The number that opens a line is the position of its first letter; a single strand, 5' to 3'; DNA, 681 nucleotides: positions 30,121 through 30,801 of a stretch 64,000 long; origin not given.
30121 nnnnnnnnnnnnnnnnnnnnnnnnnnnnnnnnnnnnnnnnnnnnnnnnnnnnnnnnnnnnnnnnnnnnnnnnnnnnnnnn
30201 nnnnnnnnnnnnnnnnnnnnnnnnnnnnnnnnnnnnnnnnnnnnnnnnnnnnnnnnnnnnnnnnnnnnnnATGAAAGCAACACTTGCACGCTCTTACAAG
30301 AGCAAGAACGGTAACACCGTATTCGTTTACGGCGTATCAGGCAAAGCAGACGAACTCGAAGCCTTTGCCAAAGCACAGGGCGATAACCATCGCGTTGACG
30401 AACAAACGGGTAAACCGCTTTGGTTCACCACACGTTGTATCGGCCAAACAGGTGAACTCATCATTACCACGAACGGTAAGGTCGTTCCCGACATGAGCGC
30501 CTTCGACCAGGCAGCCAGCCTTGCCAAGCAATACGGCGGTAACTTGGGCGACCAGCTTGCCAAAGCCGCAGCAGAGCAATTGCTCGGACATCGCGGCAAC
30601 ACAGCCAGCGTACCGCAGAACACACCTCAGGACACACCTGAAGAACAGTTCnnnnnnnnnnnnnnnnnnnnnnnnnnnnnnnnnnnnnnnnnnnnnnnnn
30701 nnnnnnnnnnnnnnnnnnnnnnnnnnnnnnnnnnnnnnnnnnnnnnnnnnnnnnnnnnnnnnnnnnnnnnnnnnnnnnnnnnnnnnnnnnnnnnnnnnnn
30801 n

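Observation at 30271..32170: Tandem paralogs bracketed by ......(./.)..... palindromes, with an iteron-containing non-coding hub between them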

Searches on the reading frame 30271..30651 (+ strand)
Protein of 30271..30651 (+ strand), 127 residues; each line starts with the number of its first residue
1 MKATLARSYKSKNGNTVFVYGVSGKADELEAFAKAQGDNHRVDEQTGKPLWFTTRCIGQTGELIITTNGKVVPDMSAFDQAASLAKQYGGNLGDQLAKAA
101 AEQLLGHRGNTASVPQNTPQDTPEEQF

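Call 7: search_protein_families(library=pfam, proteins=[window:30271-30651:+], max_evalue=0.1)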
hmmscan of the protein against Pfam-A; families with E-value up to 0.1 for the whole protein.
window:30271-30651:+ (127 aa): 0 families

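Call 18: search_protein_families(library=phrogs, proteins=[window:30271-30651:+], max_evalue=0.01)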
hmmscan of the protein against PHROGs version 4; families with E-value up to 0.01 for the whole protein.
window:30271-30651:+ (127 aa): 0 families

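Call 20: find_homologous_proteins(query=window:30271-30651:+)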
Query window:30271-30651:+ (127 aa): 777 proteins with E <= 0.001 among 816 candidates; the best 120 are listed.
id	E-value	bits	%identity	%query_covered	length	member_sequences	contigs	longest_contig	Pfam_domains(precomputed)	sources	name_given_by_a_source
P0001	4.5e-76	271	98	100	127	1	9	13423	-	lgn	-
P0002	1.1e-73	263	94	100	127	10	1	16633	-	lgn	-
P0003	1.2e-73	263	95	100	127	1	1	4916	-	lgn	-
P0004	4.3e-61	222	83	98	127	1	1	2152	-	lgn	-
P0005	4.5e-53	197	76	100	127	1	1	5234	-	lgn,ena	-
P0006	2.0e-52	194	78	97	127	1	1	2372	-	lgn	-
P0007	5.0e-52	193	86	75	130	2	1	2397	-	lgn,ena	-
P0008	7.6e-52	193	75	94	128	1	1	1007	-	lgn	-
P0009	1.1e-51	192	75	95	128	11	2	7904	-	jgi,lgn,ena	-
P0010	2.0e-51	191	80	89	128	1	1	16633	-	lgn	-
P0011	2.4e-51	191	75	96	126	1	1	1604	-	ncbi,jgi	jgi:hypothetical protein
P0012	5.9e-51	190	76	94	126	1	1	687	-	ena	-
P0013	9.9e-51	189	77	92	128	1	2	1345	-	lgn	-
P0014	3.2e-50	187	74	95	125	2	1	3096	-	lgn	-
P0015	4.3e-50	187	73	96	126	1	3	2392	-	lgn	-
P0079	1.4e-43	166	64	100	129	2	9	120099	-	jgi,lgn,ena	jgi:hypothetical protein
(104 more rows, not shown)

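Call 21: find_encoding_contigs(protein=P0002, flank=5000, max_places=3)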
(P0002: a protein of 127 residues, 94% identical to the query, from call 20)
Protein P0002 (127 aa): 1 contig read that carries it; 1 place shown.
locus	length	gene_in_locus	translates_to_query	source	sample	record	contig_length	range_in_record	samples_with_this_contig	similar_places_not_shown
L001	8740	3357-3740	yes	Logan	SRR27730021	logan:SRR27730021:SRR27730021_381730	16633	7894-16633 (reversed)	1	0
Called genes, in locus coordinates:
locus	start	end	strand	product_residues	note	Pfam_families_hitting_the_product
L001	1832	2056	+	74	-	-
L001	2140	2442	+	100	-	-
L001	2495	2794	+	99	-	-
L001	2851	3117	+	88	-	-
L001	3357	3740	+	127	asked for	-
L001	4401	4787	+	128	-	-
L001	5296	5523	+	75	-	-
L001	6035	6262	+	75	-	-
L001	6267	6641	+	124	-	-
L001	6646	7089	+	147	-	-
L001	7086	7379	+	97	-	-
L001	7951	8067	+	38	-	-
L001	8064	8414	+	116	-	-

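Call 22: find_encoding_contigs(protein=P0001, flank=5000, max_places=4)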
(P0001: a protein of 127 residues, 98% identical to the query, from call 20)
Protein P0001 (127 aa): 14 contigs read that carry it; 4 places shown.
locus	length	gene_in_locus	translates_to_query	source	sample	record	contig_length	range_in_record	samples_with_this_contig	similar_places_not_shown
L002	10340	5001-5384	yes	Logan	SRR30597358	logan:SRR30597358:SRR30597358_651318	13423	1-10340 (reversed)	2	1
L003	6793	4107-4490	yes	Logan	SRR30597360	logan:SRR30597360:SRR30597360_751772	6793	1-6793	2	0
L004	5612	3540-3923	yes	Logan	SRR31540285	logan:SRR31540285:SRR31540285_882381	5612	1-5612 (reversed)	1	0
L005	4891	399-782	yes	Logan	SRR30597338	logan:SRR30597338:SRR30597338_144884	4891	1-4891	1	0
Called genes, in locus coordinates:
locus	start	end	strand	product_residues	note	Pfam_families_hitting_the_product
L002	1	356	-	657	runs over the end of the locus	-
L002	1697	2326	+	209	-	-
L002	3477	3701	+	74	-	-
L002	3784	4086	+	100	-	-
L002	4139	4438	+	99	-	-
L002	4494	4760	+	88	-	-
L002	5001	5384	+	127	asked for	-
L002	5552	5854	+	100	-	-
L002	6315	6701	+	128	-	-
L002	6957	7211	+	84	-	-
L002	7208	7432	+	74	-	-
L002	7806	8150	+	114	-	-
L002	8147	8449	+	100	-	-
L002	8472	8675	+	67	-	-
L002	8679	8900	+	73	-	-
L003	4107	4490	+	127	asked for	-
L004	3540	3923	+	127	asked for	-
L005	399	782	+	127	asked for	-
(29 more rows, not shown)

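Call 27: search_dna_similar(query=window:30271-30651:+, collection=phages, mode=protein, max_evalue=0.001, max_rows=40)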
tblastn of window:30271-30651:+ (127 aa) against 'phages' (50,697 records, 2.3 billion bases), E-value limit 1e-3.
No match.

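Call 29: find_encoding_contigs(protein=P0079, flank=6000, max_places=3)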
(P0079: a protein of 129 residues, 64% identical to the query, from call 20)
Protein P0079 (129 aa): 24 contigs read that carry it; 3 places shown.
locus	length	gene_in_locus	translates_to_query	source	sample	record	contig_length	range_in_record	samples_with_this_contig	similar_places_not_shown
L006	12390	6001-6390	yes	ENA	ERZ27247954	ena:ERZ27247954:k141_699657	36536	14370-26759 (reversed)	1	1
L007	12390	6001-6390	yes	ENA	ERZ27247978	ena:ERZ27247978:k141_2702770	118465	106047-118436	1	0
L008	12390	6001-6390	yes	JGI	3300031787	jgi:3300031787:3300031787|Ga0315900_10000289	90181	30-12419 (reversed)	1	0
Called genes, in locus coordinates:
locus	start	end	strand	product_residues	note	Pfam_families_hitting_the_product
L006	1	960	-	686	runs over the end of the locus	-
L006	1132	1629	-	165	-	-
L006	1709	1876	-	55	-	-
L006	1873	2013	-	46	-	-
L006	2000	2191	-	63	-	-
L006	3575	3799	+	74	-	-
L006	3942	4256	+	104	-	-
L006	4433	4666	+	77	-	-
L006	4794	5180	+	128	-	-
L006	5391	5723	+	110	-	-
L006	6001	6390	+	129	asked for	-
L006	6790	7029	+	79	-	-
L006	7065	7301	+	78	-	-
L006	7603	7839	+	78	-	-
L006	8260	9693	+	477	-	PF11443:DUF2828, PF25043:DUF7788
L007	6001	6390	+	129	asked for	-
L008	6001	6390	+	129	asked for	-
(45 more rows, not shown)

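Call 35: search_solved_structures(query=A3, max_evalue=10)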
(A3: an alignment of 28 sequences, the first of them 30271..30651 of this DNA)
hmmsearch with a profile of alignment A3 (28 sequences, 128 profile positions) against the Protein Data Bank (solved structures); distinct sequences matched with E-value up to 10: 1.
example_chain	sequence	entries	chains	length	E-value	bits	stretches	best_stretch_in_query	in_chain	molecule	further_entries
4b6i_A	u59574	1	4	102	0.34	14.2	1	50-90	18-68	SMA2266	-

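Call 37: find_related_loci(query=A3, collection=viral_contigs, flank=4000)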
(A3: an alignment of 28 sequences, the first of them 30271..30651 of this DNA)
Query A3 (127 aa) in viral_contigs; peptide patterns used: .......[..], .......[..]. (x = any residue, [..] = any of these).
27 stretches matched a pattern; 16 encode a relative of the query (tblastn E <= 1e-3); 15 distinct loci.
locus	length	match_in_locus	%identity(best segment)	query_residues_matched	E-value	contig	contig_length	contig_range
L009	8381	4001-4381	96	1-127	3e-82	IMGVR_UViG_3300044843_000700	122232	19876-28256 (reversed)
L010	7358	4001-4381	96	1-127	3e-82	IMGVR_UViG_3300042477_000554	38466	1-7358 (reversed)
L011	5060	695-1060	71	1-123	2e-55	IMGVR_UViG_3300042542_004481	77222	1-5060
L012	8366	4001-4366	68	1-124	6e-53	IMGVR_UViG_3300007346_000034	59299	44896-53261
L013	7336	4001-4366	68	1-124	6e-53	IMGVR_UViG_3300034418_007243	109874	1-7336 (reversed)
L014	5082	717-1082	68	1-124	6e-53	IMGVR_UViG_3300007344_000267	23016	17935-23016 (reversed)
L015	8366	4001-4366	68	1-124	6e-53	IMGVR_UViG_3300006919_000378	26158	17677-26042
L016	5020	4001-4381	62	1-123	6e-49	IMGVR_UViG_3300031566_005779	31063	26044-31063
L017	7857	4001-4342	65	1-115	3e-49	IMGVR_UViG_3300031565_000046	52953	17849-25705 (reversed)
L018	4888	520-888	59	1-125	7e-47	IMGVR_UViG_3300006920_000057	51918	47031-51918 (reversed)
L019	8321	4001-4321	62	1-108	2e-45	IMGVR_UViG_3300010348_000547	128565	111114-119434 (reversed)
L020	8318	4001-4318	66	1-107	7e-45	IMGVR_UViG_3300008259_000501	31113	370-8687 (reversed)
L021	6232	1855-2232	59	1-124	7e-42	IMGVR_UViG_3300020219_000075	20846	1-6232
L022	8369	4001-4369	45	1-121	2e-24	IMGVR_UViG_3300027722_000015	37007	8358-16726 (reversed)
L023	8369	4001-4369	45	1-121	2e-24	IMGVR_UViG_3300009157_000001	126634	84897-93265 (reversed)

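Call 43: predict_structure(alignment_id=A3)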
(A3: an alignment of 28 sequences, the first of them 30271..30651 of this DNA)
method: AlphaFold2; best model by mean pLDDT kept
length: 127 residues; sequences in the alignment: 28
mean_pLDDT: 75.1   pTM: 0.58
mean pLDDT of the five models: 75.1, 74.9, 74.4, 73.4, 70.7
residues with pLDDT >= 90: 49; 70-90: 27; 50-70: 29; < 50: 22
segments of 3 or more residues with pLDDT < 50: 106-127
pLDDT, mean of each block of 10 residues (from residue 1): 93 92 92 90 92 88 87 75 60 63 52 41 39
secondary structure, 60 per line:
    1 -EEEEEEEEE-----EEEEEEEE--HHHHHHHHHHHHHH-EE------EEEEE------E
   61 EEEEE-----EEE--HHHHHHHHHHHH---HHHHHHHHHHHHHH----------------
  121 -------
elements in order: E2-10 E16-23 H26-39 E49-53 E60-65 E71-73 H76-87 H91-104

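Call 47: search_protein_representatives(alignment_id=A3)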
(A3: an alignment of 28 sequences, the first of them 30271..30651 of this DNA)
Query: 28 sequences, 128 profile positions. Proteins with E-value up to 0.001 (for the whole library): 579; up to 1e-10: 324; up to 1e-30: 38. The best 150 are listed.
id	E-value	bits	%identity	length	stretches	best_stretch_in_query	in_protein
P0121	2.5e-48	179.5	-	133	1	2-124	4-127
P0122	6.1e-47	175.1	-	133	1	2-123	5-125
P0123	8.7e-45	168.1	-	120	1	1-114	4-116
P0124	4.7e-42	159.3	-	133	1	1-122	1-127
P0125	6.0e-40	152.4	-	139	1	1-118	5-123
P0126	1.0e-39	151.7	-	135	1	1-121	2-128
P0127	2.2e-39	150.6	-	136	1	4-120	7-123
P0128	6.1e-39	149.2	-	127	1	1-119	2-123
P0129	2.6e-38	147.2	-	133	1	3-124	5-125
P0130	5.7e-38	146.1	-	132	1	1-117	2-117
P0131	1.2e-37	145.1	-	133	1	1-120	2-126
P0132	1.8e-37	144.4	-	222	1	1-109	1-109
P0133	2.2e-37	144.1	-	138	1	1-124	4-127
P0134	2.5e-37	144.0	-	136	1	1-122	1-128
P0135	6.7e-37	142.6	-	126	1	2-118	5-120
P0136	1.2e-36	141.7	-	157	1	1-117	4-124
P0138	2.8e-36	140.6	-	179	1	1-119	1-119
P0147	1.1e-33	132.2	-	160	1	2-86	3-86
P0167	6.0e-30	120.1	-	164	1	15-124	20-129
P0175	1.1e-28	116.0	-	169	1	1-109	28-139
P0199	3.0e-26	108.1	-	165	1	2-117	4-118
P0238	2.7e-21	92.1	-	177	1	3-122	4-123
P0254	3.5e-20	88.5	-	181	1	8-115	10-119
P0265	4.2e-19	85.1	-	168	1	8-123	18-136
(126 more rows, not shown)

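Call 50: fold_search(model_id=the predicted structure, library=viral)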
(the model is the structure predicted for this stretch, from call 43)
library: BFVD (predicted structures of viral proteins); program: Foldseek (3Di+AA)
matches with E <= 10: 530; with E <= 0.001: 0
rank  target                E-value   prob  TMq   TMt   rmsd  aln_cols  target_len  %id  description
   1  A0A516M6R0            5.5e-02  0.30  0.22  0.19  21.2       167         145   12  (no name in the UniProt tables at hand)
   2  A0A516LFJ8            6.2e-02  0.21  0.18  0.16  14.7       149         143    8  (no name in the UniProt tables at hand)
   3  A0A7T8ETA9            8.4e-02  0.35  0.23  0.11  12.4       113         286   14  (no name in the UniProt tables at hand)
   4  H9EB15                1.1e-01  0.20  0.22  0.19   9.6        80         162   21  Putative DNA ligase [Vibrio phage SSP002]
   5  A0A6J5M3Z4            1.5e-01  0.41  0.21  0.23   8.3       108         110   10  Uncharacterized protein [uncultured Caudovirales phage]
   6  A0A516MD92            1.9e-01  0.16  0.20  0.19  16.0       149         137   13  (no name in the UniProt tables at hand)
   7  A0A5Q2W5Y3            2.1e-01  0.28  0.26  0.20  14.1       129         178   13  (no name in the UniProt tables at hand)
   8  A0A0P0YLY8            2.5e-01  0.23  0.24  0.20  11.1       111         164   14  (no name in the UniProt tables at hand)
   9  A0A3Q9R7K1            2.8e-01  0.25  0.15  0.17   9.6        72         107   12  Uncharacterized protein [Bacillus phage pW4]
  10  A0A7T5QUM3            3.2e-01  0.12  0.19  0.19  16.6       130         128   16  (no name in the UniProt tables at hand)
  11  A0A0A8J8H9            3.4e-01  0.18  0.22  0.12  13.2       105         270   11  Uncharacterized protein [Ralstonia phage RSL2]
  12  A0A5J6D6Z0            3.4e-01  0.09  0.21  0.19  14.6       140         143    9  (no name in the UniProt tables at hand)
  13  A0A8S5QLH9            3.6e-01  0.15  0.19  0.15   7.1        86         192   10  Intron-encoded DNA endonuclease I-AniI [CrAss-like virus sp. ctYsL76]
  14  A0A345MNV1            3.9e-01  0.20  0.19  0.29   8.2        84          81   14  (no name in the UniProt tables at hand)
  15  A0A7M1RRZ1            4.1e-01  0.09  0.15  0.13  13.8       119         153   13  Uncharacterized protein [uncultured phage cr4_1]
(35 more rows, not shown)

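Call 59: find_related_loci(query=A3, collection=metagenome_contigs, flank=5000)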
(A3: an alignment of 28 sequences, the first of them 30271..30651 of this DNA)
Query A3 (127 aa) in metagenome_contigs; peptide patterns used: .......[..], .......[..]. (x = any residue, [..] = any of these).
269 stretches matched a pattern; 169 encode a relative of the query (tblastn E <= 1e-3); the best 80 are kept; 80 distinct loci.
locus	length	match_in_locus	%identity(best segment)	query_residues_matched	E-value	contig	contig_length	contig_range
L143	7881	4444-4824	94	1-127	2e-79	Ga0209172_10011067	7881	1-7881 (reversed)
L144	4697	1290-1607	79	1-106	5e-56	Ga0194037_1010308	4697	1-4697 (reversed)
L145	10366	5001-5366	68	1-124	2e-52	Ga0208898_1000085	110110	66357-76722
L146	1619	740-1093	66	1-118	5e-53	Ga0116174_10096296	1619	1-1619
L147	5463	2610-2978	65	1-124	7e-52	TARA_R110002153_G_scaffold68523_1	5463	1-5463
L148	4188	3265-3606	70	1-115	4e-51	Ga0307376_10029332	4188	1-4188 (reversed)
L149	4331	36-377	70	1-115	4e-51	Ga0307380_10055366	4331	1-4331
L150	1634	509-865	66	1-119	4e-52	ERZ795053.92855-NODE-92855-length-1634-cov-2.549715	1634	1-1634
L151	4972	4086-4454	66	1-121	9e-51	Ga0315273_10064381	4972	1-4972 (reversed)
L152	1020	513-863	63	1-126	1e-53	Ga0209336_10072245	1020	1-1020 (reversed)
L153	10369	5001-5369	64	1-124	8e-51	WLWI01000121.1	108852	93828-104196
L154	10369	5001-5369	64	1-124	8e-51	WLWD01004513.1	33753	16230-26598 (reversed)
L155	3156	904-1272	64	1-124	1e-50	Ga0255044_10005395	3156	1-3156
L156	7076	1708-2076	64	1-124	1e-50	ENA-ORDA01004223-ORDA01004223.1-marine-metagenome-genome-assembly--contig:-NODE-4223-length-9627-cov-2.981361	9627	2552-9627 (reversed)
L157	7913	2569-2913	68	1-116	2e-50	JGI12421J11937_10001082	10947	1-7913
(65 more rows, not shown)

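Call 74: search_protein_families(library=ncbifam, proteins=[window:30271-30651:+], max_evalue=0.1)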
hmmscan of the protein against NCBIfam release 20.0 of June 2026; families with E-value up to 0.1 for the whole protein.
window:30271-30651:+ (127 aa): 0 families

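Call 75: fold_search(model_id=the predicted structure, library=pdb)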
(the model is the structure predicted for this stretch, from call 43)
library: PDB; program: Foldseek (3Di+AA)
matches with E <= 10: 375; with E <= 0.001: 0
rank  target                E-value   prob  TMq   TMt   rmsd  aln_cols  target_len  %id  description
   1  2kx2_MODEL_1_A        2.3e-01  0.89  0.30  0.37   3.2        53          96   15  The solution structure of MTH1821 (released 2011-04-27)
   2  4z20_D                2.5e-01  0.18  0.24  0.15  10.0       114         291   15  Crystal Structure of Meganuclease I-SmaMI Bound to Uncleaveable DNA with a TTGT Central Four (released 2016-03-30)
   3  5uxd_A                2.9e-01  0.14  0.22  0.11  16.8       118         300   14  Crystal structure of macrolide 2'-phosphotransferase MphH from Brachybacterium faecium in complex with azithromycin (released 2017-08-23)
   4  5e5o_A                3.1e-01  0.21  0.27  0.16   9.7       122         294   12  I-SmaMI bound to uncleaved DNA target in the presence of Calcium ions (released 2016-01-13)
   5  7dai_C                4.1e-01  0.14  0.21  0.19  14.2       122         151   16  The crystal structure of a serotonin N-acetyltransferase from Oryza Sativa (released 2021-09-22)
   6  5btx_B                4.1e-01  0.13  0.21  0.21  13.1        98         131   14  Structure of the N-terminal domain of lpg1496 from Legionella pneumophila in complex with nucleotide (released 2015-08-26)
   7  7r81_s1               4.4e-01  0.14  0.18  0.16  13.4       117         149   10  Structure of the translating Neurospora crassa ribosome arrested by cycloheximide (released 2021-12-01)
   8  5uxb_B                4.7e-01  0.13  0.23  0.12  15.4       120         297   16  Crystal structure of macrolide 2'-phosphotransferase MphH from Brachybacterium faecium, apoenzyme (released 2017-07-26)
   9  4z20_A                5.3e-01  0.08  0.21  0.13   9.9       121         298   11  Crystal Structure of Meganuclease I-SmaMI Bound to Uncleaveable DNA with a TTGT Central Four (released 2016-03-30)
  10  9atb_A                5.6e-01  0.11  0.22  0.09  17.6       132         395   14  cryo-EM of Cupriavidus gilardii flagellum (released 2024-11-13)
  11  5btw_A                6.0e-01  0.11  0.21  0.20  13.1        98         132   14  Structure of the N-terminal domain of lpg1496 from Legionella pneumophila (released 2015-08-26)
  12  4v6i_BZ               6.3e-01  0.09  0.16  0.22  12.1        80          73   16  Localization of the small subunit ribosomal proteins into a 6.1 A cryo-EM map of Saccharomyces cerevisiae translating (released 2014-07-09)
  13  1j6x_A                7.2e-01  0.12  0.25  0.22  14.9       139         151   10  CRYSTAL STRUCTURE OF HELICOBACTER PYLORI LUXS (released 2001-06-08)
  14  5bq9_A                7.2e-01  0.10  0.21  0.09  13.1        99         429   14  Crystal structure of uncharacterized protein lpg1496 Legionella pneumophila subsp. pneumophila (released 2015-06-10)
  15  9vne_A                7.2e-01  0.06  0.15  0.19  11.6        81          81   16  Bacteroides fragilis NCTC9343 T6SS Hcp2-Hcp3 heterohexamer complex (released 2026-01-21)
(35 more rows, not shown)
